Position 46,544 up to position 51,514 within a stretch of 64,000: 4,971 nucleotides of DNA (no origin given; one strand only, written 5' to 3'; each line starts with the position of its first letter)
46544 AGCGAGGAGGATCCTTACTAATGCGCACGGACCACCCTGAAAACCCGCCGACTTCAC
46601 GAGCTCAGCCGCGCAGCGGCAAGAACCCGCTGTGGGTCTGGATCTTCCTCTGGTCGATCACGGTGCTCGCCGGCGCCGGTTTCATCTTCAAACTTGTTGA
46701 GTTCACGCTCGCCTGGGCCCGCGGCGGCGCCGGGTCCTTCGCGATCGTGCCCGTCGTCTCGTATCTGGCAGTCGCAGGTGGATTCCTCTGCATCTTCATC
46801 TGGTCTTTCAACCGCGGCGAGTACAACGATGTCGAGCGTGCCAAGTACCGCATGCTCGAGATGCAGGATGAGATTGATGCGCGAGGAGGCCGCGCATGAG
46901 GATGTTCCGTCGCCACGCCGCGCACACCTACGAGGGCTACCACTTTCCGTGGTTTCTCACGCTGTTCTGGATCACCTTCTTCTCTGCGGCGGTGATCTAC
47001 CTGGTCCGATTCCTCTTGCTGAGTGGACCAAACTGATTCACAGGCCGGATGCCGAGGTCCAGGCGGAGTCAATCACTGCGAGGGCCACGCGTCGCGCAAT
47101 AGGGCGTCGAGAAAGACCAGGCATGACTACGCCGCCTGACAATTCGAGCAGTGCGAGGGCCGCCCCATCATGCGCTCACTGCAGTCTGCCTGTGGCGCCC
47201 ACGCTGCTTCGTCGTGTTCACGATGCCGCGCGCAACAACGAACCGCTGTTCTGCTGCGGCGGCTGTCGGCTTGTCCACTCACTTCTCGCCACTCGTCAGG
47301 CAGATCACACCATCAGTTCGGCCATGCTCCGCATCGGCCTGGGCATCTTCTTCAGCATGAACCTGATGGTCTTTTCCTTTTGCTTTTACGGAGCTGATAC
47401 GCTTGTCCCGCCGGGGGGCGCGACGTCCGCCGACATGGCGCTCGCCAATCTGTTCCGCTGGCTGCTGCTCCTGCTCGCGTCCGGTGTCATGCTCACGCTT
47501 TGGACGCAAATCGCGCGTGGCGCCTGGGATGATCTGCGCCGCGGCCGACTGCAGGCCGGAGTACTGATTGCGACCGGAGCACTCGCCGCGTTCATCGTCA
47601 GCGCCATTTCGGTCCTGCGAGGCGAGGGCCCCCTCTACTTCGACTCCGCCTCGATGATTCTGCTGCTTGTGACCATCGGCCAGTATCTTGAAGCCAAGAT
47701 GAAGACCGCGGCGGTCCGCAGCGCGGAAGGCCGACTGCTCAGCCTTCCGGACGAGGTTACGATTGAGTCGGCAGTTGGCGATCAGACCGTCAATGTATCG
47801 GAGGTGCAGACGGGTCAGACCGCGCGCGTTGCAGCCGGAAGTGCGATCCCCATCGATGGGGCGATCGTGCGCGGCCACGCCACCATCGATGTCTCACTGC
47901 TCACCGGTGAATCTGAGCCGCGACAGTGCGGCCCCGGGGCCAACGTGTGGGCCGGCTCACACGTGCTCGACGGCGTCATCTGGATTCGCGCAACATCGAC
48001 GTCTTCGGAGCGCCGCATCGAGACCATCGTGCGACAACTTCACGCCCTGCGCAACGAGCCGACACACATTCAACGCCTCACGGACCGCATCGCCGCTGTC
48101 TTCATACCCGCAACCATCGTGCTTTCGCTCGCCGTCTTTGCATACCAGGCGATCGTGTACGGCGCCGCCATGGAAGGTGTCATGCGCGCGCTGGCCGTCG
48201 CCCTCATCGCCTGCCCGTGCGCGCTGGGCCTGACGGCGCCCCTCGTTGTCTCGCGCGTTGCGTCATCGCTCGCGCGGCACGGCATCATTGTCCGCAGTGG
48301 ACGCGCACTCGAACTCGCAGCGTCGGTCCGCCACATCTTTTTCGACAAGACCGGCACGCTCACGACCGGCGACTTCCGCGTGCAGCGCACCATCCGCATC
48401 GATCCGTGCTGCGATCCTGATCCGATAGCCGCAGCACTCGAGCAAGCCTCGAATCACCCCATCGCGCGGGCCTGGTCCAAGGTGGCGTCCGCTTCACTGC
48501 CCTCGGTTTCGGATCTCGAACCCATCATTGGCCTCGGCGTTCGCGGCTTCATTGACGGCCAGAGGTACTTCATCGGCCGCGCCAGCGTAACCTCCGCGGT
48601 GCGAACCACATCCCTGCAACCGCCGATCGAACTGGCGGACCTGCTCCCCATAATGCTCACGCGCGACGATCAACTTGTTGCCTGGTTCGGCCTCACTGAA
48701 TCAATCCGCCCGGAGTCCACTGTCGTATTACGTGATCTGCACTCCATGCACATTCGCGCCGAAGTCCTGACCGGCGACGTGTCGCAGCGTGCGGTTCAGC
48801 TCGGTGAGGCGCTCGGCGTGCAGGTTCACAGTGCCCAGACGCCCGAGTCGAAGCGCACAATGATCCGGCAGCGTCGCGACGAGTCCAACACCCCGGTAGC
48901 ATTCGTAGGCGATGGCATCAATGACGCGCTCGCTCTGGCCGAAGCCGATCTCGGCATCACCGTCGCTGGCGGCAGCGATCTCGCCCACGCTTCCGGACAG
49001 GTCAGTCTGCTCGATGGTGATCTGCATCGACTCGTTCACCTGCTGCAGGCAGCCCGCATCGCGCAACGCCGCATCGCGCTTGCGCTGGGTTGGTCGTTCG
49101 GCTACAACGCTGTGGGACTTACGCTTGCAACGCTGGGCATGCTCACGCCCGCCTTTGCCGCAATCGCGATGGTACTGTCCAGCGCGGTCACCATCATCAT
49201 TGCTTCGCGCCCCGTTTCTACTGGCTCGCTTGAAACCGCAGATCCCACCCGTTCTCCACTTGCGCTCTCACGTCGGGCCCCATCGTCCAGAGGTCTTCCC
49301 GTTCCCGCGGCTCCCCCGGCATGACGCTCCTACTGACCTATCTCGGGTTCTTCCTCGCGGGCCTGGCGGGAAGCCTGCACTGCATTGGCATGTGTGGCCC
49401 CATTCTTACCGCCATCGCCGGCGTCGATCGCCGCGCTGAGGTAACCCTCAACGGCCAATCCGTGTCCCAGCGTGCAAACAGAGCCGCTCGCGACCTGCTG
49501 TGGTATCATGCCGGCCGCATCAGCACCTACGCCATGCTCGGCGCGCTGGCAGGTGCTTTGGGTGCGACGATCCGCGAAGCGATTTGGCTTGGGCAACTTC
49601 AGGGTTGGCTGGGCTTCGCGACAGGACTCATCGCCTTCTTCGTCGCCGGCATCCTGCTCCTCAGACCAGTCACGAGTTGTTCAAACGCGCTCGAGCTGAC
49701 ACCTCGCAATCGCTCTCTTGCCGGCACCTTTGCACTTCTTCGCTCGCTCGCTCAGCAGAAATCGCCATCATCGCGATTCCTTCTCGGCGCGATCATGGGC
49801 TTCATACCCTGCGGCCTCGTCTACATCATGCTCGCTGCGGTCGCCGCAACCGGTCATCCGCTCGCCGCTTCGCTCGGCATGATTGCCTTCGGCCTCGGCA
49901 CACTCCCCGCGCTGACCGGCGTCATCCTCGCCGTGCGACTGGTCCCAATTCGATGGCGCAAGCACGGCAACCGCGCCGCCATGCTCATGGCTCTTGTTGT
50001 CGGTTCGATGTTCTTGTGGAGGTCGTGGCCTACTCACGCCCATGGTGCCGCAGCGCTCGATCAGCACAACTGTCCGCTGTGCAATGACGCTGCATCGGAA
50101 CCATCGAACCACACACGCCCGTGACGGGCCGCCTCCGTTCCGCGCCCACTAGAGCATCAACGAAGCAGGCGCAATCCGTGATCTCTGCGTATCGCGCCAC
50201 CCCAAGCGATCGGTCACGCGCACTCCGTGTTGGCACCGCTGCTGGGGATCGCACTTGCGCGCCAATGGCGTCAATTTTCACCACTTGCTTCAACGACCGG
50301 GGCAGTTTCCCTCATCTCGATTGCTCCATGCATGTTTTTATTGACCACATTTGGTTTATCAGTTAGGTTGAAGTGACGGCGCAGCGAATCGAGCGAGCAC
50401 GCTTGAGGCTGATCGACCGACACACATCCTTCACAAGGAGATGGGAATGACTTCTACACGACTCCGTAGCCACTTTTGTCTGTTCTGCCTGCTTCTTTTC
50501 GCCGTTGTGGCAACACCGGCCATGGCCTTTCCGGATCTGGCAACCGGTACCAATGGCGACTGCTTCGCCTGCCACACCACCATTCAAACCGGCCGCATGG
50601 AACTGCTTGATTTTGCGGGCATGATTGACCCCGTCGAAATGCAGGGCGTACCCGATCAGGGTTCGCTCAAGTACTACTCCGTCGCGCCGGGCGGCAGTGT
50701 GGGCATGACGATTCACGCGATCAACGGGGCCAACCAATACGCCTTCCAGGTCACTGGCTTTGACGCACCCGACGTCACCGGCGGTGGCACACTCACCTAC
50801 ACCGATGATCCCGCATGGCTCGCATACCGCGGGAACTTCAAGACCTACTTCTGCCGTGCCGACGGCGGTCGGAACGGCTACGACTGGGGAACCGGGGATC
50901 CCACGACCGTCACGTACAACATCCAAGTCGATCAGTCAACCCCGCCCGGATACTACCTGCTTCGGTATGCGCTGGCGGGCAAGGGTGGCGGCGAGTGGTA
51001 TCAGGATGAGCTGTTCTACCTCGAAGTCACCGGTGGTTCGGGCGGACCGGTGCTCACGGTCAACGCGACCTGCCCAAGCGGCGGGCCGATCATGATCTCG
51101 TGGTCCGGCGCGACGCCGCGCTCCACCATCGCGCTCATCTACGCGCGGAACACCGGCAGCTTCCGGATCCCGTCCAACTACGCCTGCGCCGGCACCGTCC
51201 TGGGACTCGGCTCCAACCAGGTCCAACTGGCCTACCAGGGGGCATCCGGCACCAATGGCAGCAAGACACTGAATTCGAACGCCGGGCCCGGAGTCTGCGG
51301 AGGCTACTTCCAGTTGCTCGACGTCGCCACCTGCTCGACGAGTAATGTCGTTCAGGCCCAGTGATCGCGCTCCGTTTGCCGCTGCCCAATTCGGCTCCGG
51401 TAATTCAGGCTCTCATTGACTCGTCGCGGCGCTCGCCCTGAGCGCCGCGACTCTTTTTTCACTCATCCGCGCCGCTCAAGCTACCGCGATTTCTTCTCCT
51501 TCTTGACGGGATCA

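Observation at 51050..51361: Unnamed ~100-aa C-terminal module with four conserved Cys shared by at least three secreted proteins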

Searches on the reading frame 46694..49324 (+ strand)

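Call 22: search_protein_families(library=pfam, proteins=[window:46694-49324:+], max_evalue=0.001)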
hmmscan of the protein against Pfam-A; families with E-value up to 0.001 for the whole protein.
window:46694-49324:+ (876 aa): 3 families
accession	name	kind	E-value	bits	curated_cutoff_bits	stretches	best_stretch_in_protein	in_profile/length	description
PF00122.25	E1-E2_ATPase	-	2.4e-39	135.1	28.1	1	352-529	4-181/181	E1-E2 ATPase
PF00702.32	Hydrolase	-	2.7e-19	70.7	26.4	1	545-752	1-191/191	haloacid dehalogenase-like hydrolase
PF12156.14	ATPase-cat_bd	-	0.00033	21.8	27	1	159-201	1-41/86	Putative metal-binding domain of cation transport ATPase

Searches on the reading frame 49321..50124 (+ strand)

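Call 22: search_protein_families(library=pfam, proteins=[window:49321-50124:+], max_evalue=0.001)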
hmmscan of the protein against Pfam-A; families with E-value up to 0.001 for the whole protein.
window:49321-50124:+ (267 aa): 1 family
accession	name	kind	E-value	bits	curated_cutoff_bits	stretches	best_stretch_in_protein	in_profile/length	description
PF13386.12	DsbD_2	-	1.5e-41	142.9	24.9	1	10-228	2-197/199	Cytochrome C biogenesis protein transmembrane region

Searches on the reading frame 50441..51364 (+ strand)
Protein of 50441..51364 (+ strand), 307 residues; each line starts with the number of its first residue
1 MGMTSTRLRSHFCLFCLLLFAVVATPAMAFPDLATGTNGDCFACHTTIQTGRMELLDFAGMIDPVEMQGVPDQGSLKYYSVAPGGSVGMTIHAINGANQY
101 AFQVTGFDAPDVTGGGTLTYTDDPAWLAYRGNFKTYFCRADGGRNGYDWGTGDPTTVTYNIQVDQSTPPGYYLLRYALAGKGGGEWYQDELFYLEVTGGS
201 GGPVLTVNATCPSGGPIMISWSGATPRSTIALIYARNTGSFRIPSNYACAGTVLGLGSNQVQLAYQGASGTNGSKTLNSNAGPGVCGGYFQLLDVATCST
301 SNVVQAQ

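Call 3: search_protein_families(library=pfam, proteins=[window:50441-51364:+], max_evalue=1)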
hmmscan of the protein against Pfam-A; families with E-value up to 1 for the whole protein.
window:50441-51364:+ (307 aa): 0 families

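Call 4: search_protein_families(library=ncbifam, proteins=[window:50441-51364:+], max_evalue=1)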
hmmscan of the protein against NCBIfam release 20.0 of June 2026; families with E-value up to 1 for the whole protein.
window:50441-51364:+ (307 aa): 0 families

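Call 68: predict_structure(alignment_id=A5)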
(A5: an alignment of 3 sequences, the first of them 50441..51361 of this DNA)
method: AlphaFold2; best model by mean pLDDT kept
length: 307 residues; sequences in the alignment: 3
mean_pLDDT: 41.6   pTM: 0.33
mean pLDDT of the five models: 41.6, 33.4, 32.6, 31.9, 31.1
residues with pLDDT >= 90: 0; 70-90: 5; 50-70: 85; < 50: 217
segments of 3 or more residues with pLDDT < 50: 1-11, 13-80, 87-160, 170-173, 175-192, 197-203, 237-262, 279-285
pLDDT, mean of each block of 10 residues (from residue 1): 43 44 27 22 27 32 27 36 50 37 31 23 21 25 30 42 50 45 38 48 55 65 62 51 39 37 56 61 52 61 57
secondary structure, 60 per line:
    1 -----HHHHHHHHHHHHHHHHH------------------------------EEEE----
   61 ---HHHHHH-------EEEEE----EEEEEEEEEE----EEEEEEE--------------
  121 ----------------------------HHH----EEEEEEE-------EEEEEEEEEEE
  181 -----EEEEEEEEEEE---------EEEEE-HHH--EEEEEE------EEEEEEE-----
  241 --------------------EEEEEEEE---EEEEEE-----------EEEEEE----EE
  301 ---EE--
elements in order: H6-22 E53-56 H64-69 E77-81 E86-95 E100-106 E156-162 E170-180 E186-196 E206-210 E217-222 E229-235 E261-268 E272-277 E289-294

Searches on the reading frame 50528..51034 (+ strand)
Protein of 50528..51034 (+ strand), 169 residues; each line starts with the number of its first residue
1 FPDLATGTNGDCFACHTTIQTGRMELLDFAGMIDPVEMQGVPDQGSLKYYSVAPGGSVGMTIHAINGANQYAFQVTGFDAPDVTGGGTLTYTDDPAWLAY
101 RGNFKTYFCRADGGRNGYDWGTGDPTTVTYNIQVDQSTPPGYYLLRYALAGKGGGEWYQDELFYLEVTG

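Call 42: find_homologous_proteins(query=window:50528-51034:+, max_evalue=0.001)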
Query seq(169 aa) (169 aa): 1 proteins with E <= 0.001 among 43 candidates.
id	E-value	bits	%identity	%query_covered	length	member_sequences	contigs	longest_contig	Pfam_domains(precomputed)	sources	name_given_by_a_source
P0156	5.7e-72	259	66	99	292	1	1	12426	-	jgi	-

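Call 44: find_encoding_contigs(protein=P0156, flank=8000, max_places=3)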
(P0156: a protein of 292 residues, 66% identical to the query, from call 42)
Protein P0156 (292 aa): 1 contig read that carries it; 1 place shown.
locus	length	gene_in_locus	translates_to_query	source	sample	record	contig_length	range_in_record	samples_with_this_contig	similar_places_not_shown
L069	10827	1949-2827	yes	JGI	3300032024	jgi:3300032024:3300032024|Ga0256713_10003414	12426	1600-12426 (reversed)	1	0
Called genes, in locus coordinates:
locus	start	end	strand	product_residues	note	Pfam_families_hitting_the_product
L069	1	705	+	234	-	?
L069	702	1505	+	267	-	PF13386:DsbD_2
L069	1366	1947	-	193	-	-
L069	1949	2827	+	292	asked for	-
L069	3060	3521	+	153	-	PF00578:AhpC-TSA, PF08534:Redoxin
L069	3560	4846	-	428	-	PF00285:Citrate_synt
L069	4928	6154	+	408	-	PF01694:Rhomboid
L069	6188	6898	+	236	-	-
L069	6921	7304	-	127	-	PF13466:STAS_2 (weak)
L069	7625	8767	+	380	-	PF00557:Peptidase_M24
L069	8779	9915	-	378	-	PF01381:HTH_3, PF13560:HTH_31, PF06114:Peptidase_M78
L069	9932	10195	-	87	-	-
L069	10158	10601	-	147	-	-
